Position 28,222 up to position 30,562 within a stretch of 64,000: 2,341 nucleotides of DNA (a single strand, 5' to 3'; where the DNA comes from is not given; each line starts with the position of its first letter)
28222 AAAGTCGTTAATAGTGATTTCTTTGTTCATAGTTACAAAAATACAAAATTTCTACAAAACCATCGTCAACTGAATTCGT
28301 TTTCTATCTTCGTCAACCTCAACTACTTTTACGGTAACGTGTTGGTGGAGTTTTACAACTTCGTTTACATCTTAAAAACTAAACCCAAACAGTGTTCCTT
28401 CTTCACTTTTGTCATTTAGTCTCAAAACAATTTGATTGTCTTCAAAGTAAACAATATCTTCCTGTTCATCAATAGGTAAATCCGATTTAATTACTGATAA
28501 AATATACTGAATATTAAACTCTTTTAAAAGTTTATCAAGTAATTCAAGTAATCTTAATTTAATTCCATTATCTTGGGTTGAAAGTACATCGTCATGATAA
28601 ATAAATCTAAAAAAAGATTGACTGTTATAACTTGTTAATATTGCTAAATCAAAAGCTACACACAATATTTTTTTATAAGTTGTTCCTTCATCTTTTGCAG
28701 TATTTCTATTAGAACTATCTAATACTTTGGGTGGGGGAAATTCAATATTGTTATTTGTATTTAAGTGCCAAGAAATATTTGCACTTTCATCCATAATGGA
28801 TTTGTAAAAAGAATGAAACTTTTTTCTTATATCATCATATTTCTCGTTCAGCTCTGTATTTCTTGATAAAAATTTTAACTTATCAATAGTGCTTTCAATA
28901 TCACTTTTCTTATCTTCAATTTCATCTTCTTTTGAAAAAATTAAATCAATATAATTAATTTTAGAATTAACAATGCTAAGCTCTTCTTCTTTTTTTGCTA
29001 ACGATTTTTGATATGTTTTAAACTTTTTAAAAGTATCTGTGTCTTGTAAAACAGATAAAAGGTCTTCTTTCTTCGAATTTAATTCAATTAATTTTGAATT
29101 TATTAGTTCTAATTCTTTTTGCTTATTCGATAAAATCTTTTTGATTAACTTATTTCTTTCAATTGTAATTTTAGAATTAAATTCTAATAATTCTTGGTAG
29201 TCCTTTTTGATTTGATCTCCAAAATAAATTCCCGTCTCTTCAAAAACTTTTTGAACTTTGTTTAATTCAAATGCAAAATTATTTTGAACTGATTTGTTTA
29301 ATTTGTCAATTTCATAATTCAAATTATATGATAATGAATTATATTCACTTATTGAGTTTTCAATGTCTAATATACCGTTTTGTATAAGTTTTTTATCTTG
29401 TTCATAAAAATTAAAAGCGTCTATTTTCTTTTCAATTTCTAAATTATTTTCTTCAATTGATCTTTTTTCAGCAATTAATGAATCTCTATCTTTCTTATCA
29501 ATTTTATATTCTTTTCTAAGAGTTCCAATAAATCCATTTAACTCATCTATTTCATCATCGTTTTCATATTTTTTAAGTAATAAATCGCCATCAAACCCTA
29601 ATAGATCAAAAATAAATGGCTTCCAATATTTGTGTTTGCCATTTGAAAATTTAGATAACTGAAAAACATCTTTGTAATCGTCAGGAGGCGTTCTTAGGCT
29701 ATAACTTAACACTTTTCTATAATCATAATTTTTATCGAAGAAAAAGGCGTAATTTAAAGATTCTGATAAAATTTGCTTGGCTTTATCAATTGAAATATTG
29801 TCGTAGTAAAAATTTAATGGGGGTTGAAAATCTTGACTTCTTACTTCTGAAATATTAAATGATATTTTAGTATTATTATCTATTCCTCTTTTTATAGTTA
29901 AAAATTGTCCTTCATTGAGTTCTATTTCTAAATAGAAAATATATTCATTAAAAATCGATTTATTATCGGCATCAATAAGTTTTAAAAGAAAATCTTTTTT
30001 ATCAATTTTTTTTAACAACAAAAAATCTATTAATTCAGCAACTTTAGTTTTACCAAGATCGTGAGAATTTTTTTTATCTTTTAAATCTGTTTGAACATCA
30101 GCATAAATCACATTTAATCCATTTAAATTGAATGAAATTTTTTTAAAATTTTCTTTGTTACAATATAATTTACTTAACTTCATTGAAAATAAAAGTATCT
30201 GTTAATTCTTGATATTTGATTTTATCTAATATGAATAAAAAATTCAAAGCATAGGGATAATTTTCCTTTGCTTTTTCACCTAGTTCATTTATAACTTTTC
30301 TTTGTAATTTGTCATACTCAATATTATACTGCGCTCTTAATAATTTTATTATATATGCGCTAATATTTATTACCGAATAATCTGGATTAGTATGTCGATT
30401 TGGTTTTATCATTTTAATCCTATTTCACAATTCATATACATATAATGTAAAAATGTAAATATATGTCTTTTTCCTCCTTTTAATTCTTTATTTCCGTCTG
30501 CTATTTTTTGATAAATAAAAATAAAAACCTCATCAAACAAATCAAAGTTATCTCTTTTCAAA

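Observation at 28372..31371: Compact nuclease / 80-aa adaptor / coiled-coil ABC-ATPase operon (ABC-3C / Lamassu / DdmABC-like), a likely uncharacterised defence variant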

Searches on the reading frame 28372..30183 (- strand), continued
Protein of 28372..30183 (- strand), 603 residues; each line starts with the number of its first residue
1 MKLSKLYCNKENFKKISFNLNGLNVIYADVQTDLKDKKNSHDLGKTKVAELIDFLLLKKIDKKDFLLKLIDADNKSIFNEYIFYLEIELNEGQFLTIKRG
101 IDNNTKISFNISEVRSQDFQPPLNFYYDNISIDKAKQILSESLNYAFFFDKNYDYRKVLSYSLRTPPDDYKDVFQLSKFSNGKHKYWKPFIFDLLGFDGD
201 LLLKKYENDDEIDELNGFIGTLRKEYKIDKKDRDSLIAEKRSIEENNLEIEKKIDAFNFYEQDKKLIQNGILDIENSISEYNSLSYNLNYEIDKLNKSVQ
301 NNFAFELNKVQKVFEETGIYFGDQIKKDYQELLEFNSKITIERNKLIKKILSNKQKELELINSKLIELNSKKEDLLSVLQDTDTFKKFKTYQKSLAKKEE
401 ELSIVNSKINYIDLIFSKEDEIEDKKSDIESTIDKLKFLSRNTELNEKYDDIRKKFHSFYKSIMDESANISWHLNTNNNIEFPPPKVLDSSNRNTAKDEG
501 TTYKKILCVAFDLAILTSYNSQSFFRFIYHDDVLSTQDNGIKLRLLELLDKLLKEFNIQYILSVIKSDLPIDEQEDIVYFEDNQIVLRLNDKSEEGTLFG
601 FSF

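Call 65: search_dna_similar(query=window:28372-30183:-, collection=plasmids, mode=protein, max_rows=15)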
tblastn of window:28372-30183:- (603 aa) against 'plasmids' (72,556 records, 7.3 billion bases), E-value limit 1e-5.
Records with a match: 27; places in all: 27; records where one place covers at least 80% of the query: 26.
Best place of each record, by identity: <60% 27.
By first word of the organism name: Agrobacterium 17; Sinorhizobium 2; Vibrio 1; Bacillus 1; Rhizobium 1; Clostridium 1; Citrobacter 1; Burkholderia 1; Arthrobacter 1; Alteromonas 1.
By predicted mobility (MOB-suite, as given by PLSDB): conjugative 21; non-mobilizable 6.
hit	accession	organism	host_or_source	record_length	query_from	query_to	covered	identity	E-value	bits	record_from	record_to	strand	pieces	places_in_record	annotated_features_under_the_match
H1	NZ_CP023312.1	Vibrio anguillarum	Dicentrarchus labrax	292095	1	599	99%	35.6%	3e-70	254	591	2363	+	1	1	DUF2326 domain-containing protein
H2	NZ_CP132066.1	Bacillus mycoides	whole organism,soil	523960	1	603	100%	33.2%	2e-68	248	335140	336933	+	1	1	DUF2326 domain-containing protein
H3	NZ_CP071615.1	Rhizobium bangladeshense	lentil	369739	1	602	100%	32.7%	6e-77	274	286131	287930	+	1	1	DUF2326 domain-containing protein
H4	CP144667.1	Agrobacterium tumefaciens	Sedum,cell culture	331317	1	602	100%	32.4%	2e-76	272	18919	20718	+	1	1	DUF2326 domain-containing protein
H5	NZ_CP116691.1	Agrobacterium tumefaciens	Lettuce,cell culture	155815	1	602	100%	32.4%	3e-76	271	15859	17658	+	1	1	DUF2326 domain-containing protein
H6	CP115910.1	Agrobacterium tumefaciens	Russian Sage,cell culture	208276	1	602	100%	32.4%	3e-76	271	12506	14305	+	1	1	DUF2326 domain-containing protein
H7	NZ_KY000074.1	Agrobacterium larrymoorei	-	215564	1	602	100%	32.4%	3e-76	271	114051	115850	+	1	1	DUF2326 domain-containing protein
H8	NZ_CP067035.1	Agrobacterium fabrum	-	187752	1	602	100%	32.4%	7e-76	271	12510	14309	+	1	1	DUF2326 domain-containing protein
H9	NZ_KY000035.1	Agrobacterium sp.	-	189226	1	602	100%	32.4%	7e-76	271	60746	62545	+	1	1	DUF2326 domain-containing protein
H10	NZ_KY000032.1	Agrobacterium fabrum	-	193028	1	602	100%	32.4%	7e-76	271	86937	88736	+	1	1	DUF2326 domain-containing protein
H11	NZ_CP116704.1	Agrobacterium tumefaciens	Yarrow,cell culture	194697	1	602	100%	32.4%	7e-76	271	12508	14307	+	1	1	DUF2326 domain-containing protein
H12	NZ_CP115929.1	Agrobacterium tumefaciens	Chrysanthemum,cell culture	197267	1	602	100%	32.4%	7e-76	271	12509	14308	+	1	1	DUF2326 domain-containing protein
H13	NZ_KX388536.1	Agrobacterium tumefaciens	Chrysanthemum x morifolium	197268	1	602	100%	32.4%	7e-76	271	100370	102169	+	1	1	DUF2326 domain-containing protein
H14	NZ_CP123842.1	Agrobacterium tumefaciens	Yarrow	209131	1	602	100%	32.4%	7e-76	271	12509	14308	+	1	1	DUF2326 domain-containing protein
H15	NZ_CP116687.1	Agrobacterium fabrum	cell culture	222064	1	602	100%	32.4%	7e-76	271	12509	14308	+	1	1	DUF2326 domain-containing protein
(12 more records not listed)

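Call 66: get_annotated_region(hit=H4, flank=4000)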
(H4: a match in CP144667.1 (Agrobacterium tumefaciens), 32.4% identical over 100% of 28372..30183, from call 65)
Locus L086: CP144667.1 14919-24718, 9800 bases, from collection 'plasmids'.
description: Agrobacterium tumefaciens strain LMG 305 plasmid pAtLMG305, complete sequence
organism: Agrobacterium tumefaciens (NCBI taxid 358)
taxonomy: Bacteria; Pseudomonadota; Alphaproteobacteria; Hyphomicrobiales; Rhizobiaceae; Agrobacterium; Agrobacterium tumefaciens
host: -; source: Sedum,cell culture; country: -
typing (MOB-suite, as given by PLSDB): non-mobilizable; mating-pair formation MPF_T
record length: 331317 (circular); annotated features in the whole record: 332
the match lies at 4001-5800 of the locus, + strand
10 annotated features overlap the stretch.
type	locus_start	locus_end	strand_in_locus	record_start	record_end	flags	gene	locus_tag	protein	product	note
CDS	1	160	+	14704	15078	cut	-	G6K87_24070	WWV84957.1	VOC family protein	-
CDS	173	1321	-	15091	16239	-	-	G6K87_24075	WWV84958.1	site-specific integrase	-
CDS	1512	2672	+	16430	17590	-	-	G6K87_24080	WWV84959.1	RHE_PE00001 family protein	-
CDS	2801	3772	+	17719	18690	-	-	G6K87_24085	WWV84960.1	ABC-three component system protein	-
CDS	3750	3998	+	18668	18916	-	-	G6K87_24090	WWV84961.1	ABC-three component system middle component 8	-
CDS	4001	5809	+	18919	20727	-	-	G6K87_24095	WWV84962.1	DUF2326 domain-containing protein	-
CDS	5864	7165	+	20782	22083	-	-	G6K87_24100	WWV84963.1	HEPN/Toprim-associated domain-containing protein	-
CDS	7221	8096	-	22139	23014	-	-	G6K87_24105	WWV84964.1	Shedu anti-phage system protein SduA domain-containing protein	-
CDS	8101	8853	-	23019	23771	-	-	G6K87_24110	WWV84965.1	hypothetical protein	-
CDS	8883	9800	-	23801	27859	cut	-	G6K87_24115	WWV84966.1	hypothetical protein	-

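Call 67: get_annotated_region(hit=H2, flank=4000)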
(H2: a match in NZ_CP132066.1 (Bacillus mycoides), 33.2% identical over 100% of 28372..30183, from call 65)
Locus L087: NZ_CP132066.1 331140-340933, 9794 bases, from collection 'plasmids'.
description: Bacillus mycoides strain PAMC 29538 plasmid unnamed1, complete sequence
organism: Bacillus mycoides (NCBI taxid 1405)
taxonomy: Bacteria; Bacillota; Bacilli; Bacillales; Bacillaceae; Bacillus; Bacillus mycoides
host: -; source: whole organism,soil; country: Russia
typing (MOB-suite, as given by PLSDB): non-mobilizable; replicon rep_cluster_125
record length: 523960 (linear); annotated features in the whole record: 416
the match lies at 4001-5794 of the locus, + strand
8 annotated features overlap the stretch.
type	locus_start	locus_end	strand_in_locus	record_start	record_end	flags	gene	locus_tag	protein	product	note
CDS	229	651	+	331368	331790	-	-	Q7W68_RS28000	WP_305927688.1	hypothetical protein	-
CDS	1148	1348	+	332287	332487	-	-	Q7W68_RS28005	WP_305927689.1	hypothetical protein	-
CDS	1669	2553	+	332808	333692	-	-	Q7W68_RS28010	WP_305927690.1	hypothetical protein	-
CDS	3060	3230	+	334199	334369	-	-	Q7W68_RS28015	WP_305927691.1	hypothetical protein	-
CDS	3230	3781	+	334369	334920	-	-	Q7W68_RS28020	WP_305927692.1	ABC-three component system protein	-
CDS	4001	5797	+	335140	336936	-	-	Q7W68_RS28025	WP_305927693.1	DUF2326 domain-containing protein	-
CDS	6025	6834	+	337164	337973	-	-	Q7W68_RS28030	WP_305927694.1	hypothetical protein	-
CDS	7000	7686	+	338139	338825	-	-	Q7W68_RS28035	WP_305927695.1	hypothetical protein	-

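Call 77: search_protein_representatives(alignment_id=A2)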
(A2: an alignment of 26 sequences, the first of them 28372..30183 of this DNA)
Query: 26 sequences, 604 profile positions. Proteins with E-value up to 0.001 (for the whole library): 1446; up to 1e-10: 861; up to 1e-30: 368. The best 150 are listed.
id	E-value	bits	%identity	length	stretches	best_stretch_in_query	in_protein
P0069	4.1e-289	977.0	-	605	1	1-604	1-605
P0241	5.6e-234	794.9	-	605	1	1-604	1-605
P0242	9.5e-193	658.7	-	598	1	1-604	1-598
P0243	4.7e-181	620.1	-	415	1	190-604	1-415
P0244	2.1e-174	598.1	-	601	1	1-604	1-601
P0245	1.2e-169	582.4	-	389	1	1-388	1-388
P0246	1.7e-169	581.9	-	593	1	1-604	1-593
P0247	2.3e-169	581.5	-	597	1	1-604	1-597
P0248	4.8e-165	567.2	-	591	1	1-604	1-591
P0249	1.9e-162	558.7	-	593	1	1-604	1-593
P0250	1.6e-160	552.3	-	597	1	1-601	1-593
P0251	8.3e-158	543.3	-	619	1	1-603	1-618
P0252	1.0e-151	523.2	-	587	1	1-604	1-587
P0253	1.5e-150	519.4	-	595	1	1-602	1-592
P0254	2.3e-150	518.7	-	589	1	1-603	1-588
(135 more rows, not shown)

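Call 80: search_solved_structures(query=A4, max_evalue=1, show_alignments=2)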
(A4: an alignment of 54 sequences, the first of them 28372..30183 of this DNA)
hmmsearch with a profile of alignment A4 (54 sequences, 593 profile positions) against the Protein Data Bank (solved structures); distinct sequences matched with E-value up to 1: 46.
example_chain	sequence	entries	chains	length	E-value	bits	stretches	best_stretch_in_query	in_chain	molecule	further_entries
2xzr_A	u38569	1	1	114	0.0042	19.1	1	192-293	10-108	IMMUNOGLOBULIN-BINDING PROTEIN EIBD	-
9r1o_A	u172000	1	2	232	0.012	17.6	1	337-452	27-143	sc-apCC-6-DPH-NR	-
5apt_A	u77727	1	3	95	0.015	17.2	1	246-304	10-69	GENERAL CONTROL PROTEIN GCN4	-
2efr_A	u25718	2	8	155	0.018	17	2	200-289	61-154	General control protein GCN4 and Tropomyosin 1 alpha chain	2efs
5apx_A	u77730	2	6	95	0.021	16.8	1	334-407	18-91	GENERAL CONTROL PROTEIN GCN4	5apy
8qox_B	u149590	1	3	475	0.03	16.3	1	339-433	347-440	Conserved membrane protein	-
7saf_A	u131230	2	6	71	0.037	16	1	191-247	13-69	General control transcription factor GCN4/M protein chimera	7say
7o9v_A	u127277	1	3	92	0.043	15.7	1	263-316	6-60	General control transcription factor GCN4,hypothetical protein OMM_04225 residues 244-274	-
2eqb_B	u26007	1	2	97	0.053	15.4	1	203-294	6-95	Rab guanine nucleotide exchange factor SEC2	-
5apu_A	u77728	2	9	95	0.07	15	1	246-304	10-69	GENERAL CONTROL PROTEIN GCN4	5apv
3wpr_A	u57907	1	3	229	0.077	14.9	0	254-293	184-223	Trimeric autotransporter adhesin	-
5apq_A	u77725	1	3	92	0.09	14.7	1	246-297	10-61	GENERAL CONTROL PROTEIN GCN4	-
5aps_A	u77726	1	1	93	0.094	14.6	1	246-303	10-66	GENERAL CONTROL PROTEIN GCN4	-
2d3e_A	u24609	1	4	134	0.11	14.4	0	201-293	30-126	General control protein GCN4 and Tropomyosin 1 alpha chain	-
2yo2_A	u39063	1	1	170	0.12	14.3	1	254-293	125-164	GENERAL CONTROL PROTEIN GCN4, PUTATIVE INNER MEMBRANE PROTEIN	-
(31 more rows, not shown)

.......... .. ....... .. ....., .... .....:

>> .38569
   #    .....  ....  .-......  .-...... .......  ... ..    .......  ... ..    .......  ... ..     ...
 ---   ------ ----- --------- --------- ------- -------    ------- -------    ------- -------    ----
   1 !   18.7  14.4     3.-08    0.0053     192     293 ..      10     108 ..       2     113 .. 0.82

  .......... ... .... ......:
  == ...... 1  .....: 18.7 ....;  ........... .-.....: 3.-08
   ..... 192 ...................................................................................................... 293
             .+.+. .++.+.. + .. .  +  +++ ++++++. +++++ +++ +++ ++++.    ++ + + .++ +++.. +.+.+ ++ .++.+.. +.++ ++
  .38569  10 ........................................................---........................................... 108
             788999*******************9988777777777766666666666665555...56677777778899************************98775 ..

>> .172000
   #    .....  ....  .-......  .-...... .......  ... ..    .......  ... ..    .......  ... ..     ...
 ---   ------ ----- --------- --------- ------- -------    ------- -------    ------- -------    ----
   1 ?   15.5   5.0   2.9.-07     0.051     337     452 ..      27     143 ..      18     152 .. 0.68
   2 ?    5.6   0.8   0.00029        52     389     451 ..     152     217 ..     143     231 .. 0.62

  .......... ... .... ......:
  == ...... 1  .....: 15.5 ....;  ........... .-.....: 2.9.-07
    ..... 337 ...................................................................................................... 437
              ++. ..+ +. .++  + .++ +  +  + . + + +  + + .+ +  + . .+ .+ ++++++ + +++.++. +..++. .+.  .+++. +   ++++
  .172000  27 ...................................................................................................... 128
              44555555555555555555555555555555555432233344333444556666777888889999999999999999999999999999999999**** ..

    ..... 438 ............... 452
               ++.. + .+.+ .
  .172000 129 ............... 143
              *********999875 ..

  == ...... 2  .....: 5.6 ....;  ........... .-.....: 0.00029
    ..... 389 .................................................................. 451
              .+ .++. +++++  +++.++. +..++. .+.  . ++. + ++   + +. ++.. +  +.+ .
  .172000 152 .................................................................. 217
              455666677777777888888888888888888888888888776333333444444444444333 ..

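Call 81: search_protein_families(library=padloc, alignment_id=A4, max_evalue=0.001)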
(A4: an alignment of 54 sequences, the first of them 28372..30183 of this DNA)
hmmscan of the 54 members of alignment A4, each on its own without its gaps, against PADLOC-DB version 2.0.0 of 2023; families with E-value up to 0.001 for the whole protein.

A. member 1, window:28372-30183:- (603 aa): 2 families
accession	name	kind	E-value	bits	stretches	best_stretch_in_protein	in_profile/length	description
PDLC04774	PDC-M68B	-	9.7e-50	167.7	1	3-603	2-581/581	-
PDLC03859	LmuB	-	6.3e-07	27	1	1-563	3-582/611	-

B. families by the number of members that match (of 54 scanned): 11 families
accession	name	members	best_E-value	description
PDLC04774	PDC-M68B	54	1.4e-62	-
PDLC03859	LmuB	36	5.7e-14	-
PDLC03865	LmuB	9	8.9e-08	-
PDLC03863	LmuB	3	4.7e-10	-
PDLC00262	LmuB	2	2.5e-05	AAA ATPase domain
PDLC03868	LmuB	2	3.2e-05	-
PDLC00582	JetC3|JetC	1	3.4e-05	DUF3584 domain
PDLC00089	GajA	1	0.00022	AAA ATPase domain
PDLC00551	JetC2|JetC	1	0.00054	DUF3584 domain; MukB-like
PDLC00517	JetC1|JetC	1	0.0008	DUF3584 domain; MukB-like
PDLC03860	LmuB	1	0.00093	-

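Call 82: search_protein_families(library=pfam, proteins=[L085:4837-5775:+, L085:5748-6014:+], max_evalue=0.001)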
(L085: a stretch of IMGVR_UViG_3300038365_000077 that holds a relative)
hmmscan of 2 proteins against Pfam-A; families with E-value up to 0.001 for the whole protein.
L085:4837-5775:+ (312 aa): 2 families
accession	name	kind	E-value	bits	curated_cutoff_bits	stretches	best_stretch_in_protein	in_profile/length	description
PF20279.3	CTD12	-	1.6e-20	74.4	25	1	177-310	13-144/144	C-terminal domain 12 of the ABC-three component (ABC-3C) systems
PF04471.18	Mrr_cat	-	0.00017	22.1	21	1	8-113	4-90/115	Restriction endonuclease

L085:5748-6014:+ (88 aa): 1 family
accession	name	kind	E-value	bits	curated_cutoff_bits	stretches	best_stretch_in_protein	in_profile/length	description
PF20295.4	MC8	-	9.4e-06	26.1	25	1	38-82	2-45/48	ABC-three component (ABC-3C) system Middle Component 8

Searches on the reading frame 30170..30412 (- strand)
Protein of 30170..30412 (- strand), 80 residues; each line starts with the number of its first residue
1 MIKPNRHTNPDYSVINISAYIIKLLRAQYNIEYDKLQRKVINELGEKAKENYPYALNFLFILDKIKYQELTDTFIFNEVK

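Call 3: search_protein_families(library=pfam, proteins=[window:30170-30412:-], max_evalue=1)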
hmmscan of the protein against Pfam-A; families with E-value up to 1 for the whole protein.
window:30170-30412:- (80 aa): 2 families
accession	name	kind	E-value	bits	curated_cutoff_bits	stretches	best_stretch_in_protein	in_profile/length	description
PF20295.4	MC8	-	8.2e-08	32.7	25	1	31-76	3-47/48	ABC-three component (ABC-3C) system Middle Component 8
PF20293.4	MC6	-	4.5e-05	23.8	27.2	1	4-69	2-69/76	ABC-three component (ABC-3C) system Middle Component 6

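Call 4: search_protein_families(library=padloc, proteins=[window:30170-30412:-], max_evalue=1)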
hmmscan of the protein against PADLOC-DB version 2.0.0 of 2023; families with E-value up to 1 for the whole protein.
window:30170-30412:- (80 aa): 0 families

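Call 5: search_protein_families(library=ncbifam, proteins=[window:30170-30412:-], max_evalue=1)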
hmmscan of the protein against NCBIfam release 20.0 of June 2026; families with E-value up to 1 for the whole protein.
window:30170-30412:- (80 aa): 0 families

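Call 17: search_solved_structures(query=window:30170-30412:-, max_evalue=10)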
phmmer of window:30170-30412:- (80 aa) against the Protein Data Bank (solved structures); distinct sequences matched with E-value up to 10: 0.
